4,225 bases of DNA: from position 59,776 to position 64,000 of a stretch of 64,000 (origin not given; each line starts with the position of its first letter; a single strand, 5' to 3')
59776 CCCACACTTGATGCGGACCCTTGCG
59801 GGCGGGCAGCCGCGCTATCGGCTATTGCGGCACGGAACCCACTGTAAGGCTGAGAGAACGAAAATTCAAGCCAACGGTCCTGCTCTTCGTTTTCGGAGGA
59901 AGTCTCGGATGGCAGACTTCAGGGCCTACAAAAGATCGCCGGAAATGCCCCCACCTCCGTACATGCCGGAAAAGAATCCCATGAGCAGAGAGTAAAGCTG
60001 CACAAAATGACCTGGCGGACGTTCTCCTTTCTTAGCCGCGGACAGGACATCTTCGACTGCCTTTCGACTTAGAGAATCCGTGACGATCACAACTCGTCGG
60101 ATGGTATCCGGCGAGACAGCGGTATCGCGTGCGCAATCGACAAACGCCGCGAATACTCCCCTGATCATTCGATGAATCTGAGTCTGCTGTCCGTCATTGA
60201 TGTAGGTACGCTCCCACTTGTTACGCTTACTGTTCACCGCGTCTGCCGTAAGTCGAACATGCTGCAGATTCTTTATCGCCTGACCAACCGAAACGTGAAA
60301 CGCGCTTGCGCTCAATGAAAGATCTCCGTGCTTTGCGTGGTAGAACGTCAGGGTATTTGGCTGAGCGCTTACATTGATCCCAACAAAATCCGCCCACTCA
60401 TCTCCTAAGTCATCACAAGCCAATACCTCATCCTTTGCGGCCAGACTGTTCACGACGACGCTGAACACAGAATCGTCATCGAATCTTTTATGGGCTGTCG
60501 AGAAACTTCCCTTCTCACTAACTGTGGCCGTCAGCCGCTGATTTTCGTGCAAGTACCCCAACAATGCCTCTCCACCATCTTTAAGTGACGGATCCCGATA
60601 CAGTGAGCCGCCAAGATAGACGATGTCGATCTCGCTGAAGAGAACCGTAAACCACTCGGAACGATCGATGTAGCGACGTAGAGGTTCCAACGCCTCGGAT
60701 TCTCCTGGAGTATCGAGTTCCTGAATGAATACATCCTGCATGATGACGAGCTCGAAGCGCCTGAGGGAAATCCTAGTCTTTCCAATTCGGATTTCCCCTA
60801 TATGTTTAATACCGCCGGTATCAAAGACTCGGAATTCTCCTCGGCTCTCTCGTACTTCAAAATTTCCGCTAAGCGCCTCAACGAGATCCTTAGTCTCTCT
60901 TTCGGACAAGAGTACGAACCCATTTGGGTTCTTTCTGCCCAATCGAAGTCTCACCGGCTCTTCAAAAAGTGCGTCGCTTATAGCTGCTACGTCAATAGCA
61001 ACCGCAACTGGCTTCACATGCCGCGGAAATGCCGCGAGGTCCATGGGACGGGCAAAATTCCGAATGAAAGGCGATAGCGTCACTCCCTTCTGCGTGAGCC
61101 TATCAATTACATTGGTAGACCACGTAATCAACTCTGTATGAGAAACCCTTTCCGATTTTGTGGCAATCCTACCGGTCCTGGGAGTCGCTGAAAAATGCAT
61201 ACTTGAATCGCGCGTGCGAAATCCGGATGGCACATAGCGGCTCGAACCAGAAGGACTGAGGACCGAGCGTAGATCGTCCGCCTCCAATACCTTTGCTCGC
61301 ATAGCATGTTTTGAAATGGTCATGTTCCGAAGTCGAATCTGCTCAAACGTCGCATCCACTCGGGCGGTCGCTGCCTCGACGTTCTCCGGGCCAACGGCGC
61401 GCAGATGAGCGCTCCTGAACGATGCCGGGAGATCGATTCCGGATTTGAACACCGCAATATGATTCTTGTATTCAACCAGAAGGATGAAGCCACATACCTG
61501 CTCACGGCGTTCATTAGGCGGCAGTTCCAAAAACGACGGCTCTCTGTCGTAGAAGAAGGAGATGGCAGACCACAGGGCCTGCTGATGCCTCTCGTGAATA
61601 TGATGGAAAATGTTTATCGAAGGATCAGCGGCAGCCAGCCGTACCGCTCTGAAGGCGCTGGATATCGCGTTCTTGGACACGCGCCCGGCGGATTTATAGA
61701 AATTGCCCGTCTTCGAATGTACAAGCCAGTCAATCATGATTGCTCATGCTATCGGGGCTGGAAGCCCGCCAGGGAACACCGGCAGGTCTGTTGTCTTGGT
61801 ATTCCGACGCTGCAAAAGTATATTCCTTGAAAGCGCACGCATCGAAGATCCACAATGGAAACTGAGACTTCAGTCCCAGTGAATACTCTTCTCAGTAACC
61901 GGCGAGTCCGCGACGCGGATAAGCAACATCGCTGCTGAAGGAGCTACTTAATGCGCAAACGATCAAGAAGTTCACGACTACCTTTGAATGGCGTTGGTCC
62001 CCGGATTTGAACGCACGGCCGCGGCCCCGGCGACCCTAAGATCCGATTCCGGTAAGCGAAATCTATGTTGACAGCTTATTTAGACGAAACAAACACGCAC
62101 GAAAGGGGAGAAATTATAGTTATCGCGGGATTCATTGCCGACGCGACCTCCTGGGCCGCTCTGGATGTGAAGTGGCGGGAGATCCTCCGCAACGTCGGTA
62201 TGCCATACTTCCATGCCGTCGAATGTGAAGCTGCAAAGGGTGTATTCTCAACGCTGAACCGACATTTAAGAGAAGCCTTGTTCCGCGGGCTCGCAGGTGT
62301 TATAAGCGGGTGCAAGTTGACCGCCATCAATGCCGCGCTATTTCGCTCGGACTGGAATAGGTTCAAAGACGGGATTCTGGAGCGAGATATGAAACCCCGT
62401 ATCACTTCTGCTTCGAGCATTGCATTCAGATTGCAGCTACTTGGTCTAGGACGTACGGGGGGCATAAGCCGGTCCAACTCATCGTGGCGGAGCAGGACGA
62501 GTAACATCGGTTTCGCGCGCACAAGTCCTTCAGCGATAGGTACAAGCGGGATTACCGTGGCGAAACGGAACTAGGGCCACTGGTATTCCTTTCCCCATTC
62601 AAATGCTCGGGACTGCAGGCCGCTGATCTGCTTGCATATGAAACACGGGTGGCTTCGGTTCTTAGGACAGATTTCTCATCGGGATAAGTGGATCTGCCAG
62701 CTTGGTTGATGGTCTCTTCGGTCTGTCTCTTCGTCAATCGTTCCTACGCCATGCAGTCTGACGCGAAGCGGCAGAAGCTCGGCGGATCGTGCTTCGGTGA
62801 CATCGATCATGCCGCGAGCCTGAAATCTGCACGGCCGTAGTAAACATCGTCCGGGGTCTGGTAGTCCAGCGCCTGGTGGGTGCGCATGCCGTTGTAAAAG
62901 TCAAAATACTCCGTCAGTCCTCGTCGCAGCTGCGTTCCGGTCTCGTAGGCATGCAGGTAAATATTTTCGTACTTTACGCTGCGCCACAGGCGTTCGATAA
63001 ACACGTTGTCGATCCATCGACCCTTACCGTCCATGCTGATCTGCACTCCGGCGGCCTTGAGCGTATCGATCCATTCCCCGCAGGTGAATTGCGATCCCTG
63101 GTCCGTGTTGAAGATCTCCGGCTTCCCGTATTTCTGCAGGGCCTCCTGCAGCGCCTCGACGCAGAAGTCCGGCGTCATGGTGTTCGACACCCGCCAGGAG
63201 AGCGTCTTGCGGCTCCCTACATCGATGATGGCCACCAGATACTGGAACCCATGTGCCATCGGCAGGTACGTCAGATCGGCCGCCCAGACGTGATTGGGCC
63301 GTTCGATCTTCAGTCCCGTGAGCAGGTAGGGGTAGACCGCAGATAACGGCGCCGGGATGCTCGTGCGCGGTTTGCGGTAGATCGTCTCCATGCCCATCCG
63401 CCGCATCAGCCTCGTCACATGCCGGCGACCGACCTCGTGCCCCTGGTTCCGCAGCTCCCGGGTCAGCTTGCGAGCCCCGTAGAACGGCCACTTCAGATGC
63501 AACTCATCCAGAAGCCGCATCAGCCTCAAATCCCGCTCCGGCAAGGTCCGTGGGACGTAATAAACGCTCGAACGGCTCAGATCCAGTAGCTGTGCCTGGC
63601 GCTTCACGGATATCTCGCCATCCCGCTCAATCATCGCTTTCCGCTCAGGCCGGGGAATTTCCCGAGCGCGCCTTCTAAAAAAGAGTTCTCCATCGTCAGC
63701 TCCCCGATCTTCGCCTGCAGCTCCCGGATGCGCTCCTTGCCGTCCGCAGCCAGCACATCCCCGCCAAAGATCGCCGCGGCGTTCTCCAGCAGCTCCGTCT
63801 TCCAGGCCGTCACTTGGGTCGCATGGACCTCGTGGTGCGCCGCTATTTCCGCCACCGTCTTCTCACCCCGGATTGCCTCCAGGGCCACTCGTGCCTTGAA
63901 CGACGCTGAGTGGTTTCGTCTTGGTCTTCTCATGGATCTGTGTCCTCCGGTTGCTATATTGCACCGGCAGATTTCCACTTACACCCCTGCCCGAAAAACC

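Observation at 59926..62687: Lower-GC unrecognised 603-aa gene divergently paired with a frameshifted DUF3800-like gene, wedged between a relaxase and an IS3 element: possible defence-island cargo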

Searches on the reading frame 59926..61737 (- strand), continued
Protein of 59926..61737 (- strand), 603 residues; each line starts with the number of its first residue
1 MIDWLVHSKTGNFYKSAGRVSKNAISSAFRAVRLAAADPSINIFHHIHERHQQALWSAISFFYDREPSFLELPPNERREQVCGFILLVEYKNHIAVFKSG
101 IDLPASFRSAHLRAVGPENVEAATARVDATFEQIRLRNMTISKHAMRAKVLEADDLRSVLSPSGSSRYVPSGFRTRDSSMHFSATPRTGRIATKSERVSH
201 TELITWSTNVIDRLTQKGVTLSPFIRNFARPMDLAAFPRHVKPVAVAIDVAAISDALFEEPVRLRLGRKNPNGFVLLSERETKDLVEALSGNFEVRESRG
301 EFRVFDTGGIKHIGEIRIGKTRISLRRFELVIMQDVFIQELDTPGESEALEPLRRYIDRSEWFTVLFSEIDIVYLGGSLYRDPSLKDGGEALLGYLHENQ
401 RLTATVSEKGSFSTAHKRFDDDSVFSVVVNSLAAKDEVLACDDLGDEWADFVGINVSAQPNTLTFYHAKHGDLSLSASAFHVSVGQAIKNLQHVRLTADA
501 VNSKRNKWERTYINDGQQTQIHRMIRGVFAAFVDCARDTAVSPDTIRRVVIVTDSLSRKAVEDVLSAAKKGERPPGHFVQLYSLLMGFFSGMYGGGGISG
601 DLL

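Call 92: search_protein_families(library=padloc, proteins=[L089:4835-7831:+, L090:4775-7843:+], max_evalue=0.00001)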
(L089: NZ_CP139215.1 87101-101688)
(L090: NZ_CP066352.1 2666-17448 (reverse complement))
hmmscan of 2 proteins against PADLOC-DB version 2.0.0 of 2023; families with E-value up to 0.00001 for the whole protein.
L089:4835-7831:+ (999 aa): 2 families
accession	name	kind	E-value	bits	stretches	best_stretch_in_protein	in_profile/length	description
PDLC05077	PDC-S71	-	8.9e-32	108.6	1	441-995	38-586/589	-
PDLC01439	typeIV_DinG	-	1.5e-07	28.4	1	9-83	18-88/575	CAS-IV-A; associated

L090:4775-7843:+ (1023 aa): 5 families
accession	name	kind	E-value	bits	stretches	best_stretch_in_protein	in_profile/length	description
PDLC05077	PDC-S71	-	3.3e-41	139.8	1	554-1020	136-586/589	-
PDLC02707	PbeA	-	1.2e-10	38.6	1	7-181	249-415/672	PbeA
PDLC01439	typeIV_DinG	-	2.9e-07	27.6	1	12-77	17-78/575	CAS-IV-A; associated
PDLC02704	PbeA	-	3.4e-06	23.8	0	8-181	252-420/682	PbeA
PDLC02867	DpdF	-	7.6e-06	22.5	0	15-82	141-206/855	DpdF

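Call 93: search_protein_families(library=pfam, proteins=[L089:4835-7831:+, L090:4775-7843:+], max_evalue=0.001)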
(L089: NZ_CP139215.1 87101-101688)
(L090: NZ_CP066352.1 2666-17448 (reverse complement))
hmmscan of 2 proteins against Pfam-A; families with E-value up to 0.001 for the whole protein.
L089:4835-7831:+ (999 aa): 5 families
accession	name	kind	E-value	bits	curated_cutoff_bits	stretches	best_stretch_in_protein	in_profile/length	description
PF04851.21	ResIII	-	8.1e-25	88.1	22.5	1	6-173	3-164/164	Type III restriction enzyme, res subunit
PF18766.7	SWI2_SNF2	-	1.6e-15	57.8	26.7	1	10-215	1-200/221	SWI2/SNF2 ATPase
PF00270.35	DEAD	-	2e-15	57.4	26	1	11-174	4-163/167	DEAD/DEAH box helicase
PF00271.37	Helicase_C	-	6.1e-05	23.7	23.5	1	237-331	17-109/110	Helicase conserved C-terminal domain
PF13245.12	AAA_19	-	0.00038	21.1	25.1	0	27-116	11-72/134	AAA domain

L090:4775-7843:+ (1023 aa): 3 families
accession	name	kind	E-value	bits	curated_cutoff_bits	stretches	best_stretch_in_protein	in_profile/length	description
PF04851.21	ResIII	-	1.5e-20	74.2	22.5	1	11-181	4-164/164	Type III restriction enzyme, res subunit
PF00270.35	DEAD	-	3.5e-12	46.8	26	1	30-180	13-161/167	DEAD/DEAH box helicase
PF18766.7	SWI2_SNF2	-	8.6e-05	22.7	26.7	1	15-207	2-184/221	SWI2/SNF2 ATPase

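Call 96: search_protein_representatives(alignment_id=A1)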
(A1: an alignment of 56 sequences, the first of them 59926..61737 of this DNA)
Query: 56 sequences, 606 profile positions. Proteins with E-value up to 0.001 (for the whole library): 1187; up to 1e-10: 906; up to 1e-30: 414. The best 150 are listed.
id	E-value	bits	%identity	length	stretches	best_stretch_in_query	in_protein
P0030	4.1e-268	907.3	-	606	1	1-606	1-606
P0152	8.4e-241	817.1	-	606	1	1-606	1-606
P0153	6.2e-237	804.4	-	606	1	1-605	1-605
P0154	1.9e-224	763.1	-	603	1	1-606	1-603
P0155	1.5e-222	756.9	-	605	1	1-606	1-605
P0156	1.0e-215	734.3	-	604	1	1-606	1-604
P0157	2.7e-214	729.6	-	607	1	2-606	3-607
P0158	2.9e-205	699.7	-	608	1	1-605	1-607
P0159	7.3e-196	668.7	-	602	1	1-605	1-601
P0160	2.0e-191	654.0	-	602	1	1-606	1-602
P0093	3.3e-189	646.7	-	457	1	146-606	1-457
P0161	6.3e-184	629.3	-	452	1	1-454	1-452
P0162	6.7e-182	622.6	-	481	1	182-606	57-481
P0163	2.5e-171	587.7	-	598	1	2-606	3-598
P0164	8.9e-158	542.9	-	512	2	139-519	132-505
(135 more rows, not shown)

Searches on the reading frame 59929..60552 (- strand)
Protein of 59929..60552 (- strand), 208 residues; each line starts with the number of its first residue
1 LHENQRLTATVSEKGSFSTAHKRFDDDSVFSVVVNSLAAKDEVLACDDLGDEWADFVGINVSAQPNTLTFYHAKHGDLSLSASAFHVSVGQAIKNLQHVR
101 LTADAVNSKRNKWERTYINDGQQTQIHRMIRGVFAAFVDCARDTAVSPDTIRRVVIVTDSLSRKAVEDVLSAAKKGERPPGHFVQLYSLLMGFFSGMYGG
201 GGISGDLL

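Call 61: predict_structure(alignment_id=A4)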
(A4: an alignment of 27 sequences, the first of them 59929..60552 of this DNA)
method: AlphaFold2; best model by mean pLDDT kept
length: 208 residues; sequences in the alignment: 27
mean_pLDDT: 88.6   pTM: 0.86
mean pLDDT of the five models: 88.6, 87.0, 86.4, 83.4, 81.0
residues with pLDDT >= 90: 123; 70-90: 72; 50-70: 9; < 50: 4
segments of 3 or more residues with pLDDT < 50: 205-208
pLDDT, mean of each block of 10 residues (from residue 1): 88 92 95 95 88 88 93 91 88 83 90 91 93 96 90 91 89 94 87 77 51
secondary structure, 60 per line:
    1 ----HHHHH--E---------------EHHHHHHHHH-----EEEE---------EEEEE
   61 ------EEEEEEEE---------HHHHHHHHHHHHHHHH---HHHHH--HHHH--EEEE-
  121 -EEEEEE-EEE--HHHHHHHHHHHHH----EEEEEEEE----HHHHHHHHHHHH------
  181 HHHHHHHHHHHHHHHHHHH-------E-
elements in order: H5-9 H29-37 E43-46 E56-60 E67-74 H84-99 H103-107 H110-113 E116-119 E122-127 E129-131 H134-146 E151-158 H163-174 H181-199

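Call 78: search_solved_structures(query=A4, max_evalue=10, show_alignments=3)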
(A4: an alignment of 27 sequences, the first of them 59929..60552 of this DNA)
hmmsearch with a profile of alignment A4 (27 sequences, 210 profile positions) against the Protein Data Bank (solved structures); distinct sequences matched with E-value up to 10: 2.
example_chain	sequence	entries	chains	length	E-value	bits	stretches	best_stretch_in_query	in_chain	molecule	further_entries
3jcm_L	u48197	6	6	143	0.55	12.8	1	27-82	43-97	Spliceosomal protein DIB1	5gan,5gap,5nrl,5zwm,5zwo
8qhp_A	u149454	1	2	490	1.6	11.4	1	89-165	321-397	Cysteine--tRNA ligase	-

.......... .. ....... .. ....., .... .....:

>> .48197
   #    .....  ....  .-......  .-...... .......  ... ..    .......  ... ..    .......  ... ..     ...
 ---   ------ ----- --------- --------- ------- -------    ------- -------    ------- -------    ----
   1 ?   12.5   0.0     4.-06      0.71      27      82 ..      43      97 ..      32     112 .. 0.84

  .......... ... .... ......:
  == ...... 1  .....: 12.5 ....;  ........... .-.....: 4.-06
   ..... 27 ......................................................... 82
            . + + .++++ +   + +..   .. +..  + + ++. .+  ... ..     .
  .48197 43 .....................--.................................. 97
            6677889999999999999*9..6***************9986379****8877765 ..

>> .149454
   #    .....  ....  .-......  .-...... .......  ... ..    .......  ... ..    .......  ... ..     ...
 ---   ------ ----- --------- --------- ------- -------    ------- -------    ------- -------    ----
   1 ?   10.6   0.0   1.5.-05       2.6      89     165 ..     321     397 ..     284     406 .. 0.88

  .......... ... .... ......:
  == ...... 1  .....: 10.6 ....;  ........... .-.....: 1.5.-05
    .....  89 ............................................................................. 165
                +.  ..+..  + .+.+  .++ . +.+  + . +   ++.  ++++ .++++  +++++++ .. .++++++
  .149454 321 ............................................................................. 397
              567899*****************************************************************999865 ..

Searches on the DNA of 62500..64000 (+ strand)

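Call 60: search_dna_similar(query=window:62500-64000:+, collection=plasmids, mode=distant, max_rows=10)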
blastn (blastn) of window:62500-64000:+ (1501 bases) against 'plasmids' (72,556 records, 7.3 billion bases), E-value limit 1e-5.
Records with a match: 1264; places in all: 1991; records where one place covers at least 80% of the query: 0.
Best place of each record, by identity: 60-80% 1264.
By first word of the organism name: Klebsiella 439; Escherichia 177; Bradyrhizobium 92; Acinetobacter 66; Rhizobium 47; Enterobacter 47; Pseudomonas 36; Burkholderia 29; Sulfitobacter 18; Paracoccus 17; and 101 more.
By predicted mobility (MOB-suite, as given by PLSDB): conjugative 720; non-mobilizable 350; mobilizable 194.
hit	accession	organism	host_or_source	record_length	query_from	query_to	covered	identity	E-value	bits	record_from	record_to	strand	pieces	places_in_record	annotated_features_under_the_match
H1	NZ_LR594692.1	Variovorax sp. WDL1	linuron-contaminated soil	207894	444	1431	66%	66.5%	3e-60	241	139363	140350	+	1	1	IS3 family transposase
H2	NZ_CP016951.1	Cupriavidus taiwanensis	Mimosa,single cell,nodules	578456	444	1422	65%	66.3%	6e-56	227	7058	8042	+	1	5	none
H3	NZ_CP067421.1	Skermanella sp. TT6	Homo sapiens,single cell,skin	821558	439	1431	66%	65.1%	2e-44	188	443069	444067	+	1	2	none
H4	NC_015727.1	Cupriavidus necator N-1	soil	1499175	444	1422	65%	65.9%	1e-51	213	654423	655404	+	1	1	record has no annotation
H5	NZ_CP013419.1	Burkholderia savannae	soil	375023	443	1421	65%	65.1%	1e-39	173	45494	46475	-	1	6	IS3 family transposase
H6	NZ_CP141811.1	Burkholderia thailandensis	Homo sapiens,tissue sample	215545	443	1421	65%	65.0%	3e-40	175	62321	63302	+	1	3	IS3 family transposase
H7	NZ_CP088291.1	Bradyrhizobium septentrionale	Glycine max cv. AC Glengarry,Cell ...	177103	444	1419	65%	65.1%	4e-46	194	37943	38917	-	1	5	none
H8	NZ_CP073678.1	Cupriavidus sp. KK10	Isolate,A bacterial consortium from ...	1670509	444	1422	65%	64.8%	2e-37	165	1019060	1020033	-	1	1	none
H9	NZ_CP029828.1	Burkholderia sp. JP2-270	sigle cell,rice rhizosphere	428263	443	1421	65%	64.7%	1e-39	173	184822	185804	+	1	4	none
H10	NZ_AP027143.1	Methylocystis iwaonis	-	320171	444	1406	64%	65.6%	1e-51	212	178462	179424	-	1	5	none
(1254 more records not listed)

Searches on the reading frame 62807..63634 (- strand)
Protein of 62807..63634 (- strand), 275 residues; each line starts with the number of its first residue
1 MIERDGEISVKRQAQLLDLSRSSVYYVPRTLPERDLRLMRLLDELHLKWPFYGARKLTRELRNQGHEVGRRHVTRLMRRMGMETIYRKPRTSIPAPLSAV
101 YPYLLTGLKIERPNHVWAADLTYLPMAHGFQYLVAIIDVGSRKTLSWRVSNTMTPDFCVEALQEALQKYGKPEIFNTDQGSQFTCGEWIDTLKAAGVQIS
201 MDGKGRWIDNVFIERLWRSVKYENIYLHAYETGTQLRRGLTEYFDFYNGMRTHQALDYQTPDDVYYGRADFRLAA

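Call 4: search_protein_families(library=pfam, proteins=[window:62807-63634:-], max_evalue=0.01)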
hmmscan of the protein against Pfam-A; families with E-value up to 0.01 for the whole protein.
window:62807-63634:- (275 aa): 6 families
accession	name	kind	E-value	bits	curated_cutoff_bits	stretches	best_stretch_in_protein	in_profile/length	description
PF00665.32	rve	-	2.1e-21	76.5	32.6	1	111-205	2-100/102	Integrase core domain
PF13276.12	HTH_21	-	6.1e-15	55.7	28.1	1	33-90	1-60/60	HTH-like domain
PF13683.12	rve_3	-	7.4e-13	48.5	26.5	1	196-261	2-67/67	Integrase core domain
PF24764.1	rva_4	-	9.7e-06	25.9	26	1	109-228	3-119/194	Integrase core domain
PF13333.12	rve_2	-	0.00063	20.3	22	1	216-261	3-48/56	Integrase core domain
PF07592.17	DDE_Tnp_ISAZ013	-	0.00088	18.8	26.9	1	46-83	17-54/308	Rhodopirellula transposase DDE domain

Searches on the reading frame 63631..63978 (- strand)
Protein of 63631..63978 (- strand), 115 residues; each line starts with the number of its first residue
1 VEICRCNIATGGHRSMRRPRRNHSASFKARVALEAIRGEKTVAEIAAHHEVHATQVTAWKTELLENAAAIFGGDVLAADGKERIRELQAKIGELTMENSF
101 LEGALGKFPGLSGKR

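Call 4: search_protein_families(library=pfam, proteins=[window:63631-63978:-], max_evalue=0.01)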
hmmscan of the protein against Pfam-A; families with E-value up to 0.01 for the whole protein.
window:63631-63978:- (115 aa): 3 families
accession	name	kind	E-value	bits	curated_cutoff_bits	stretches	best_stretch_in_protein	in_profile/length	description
PF01527.26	HTH_Tnp_1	-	3.2e-07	30.9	24.1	1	20-94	4-70/75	Transposase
PF13518.12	HTH_28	-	2.7e-05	24.6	25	1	27-60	1-33/52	Helix-turn-helix domain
PF13542.12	HTH_Tnp_ISL3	-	6.1e-05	22.9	27.4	1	18-59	7-46/51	Helix-turn-helix domain of transposase family ISL3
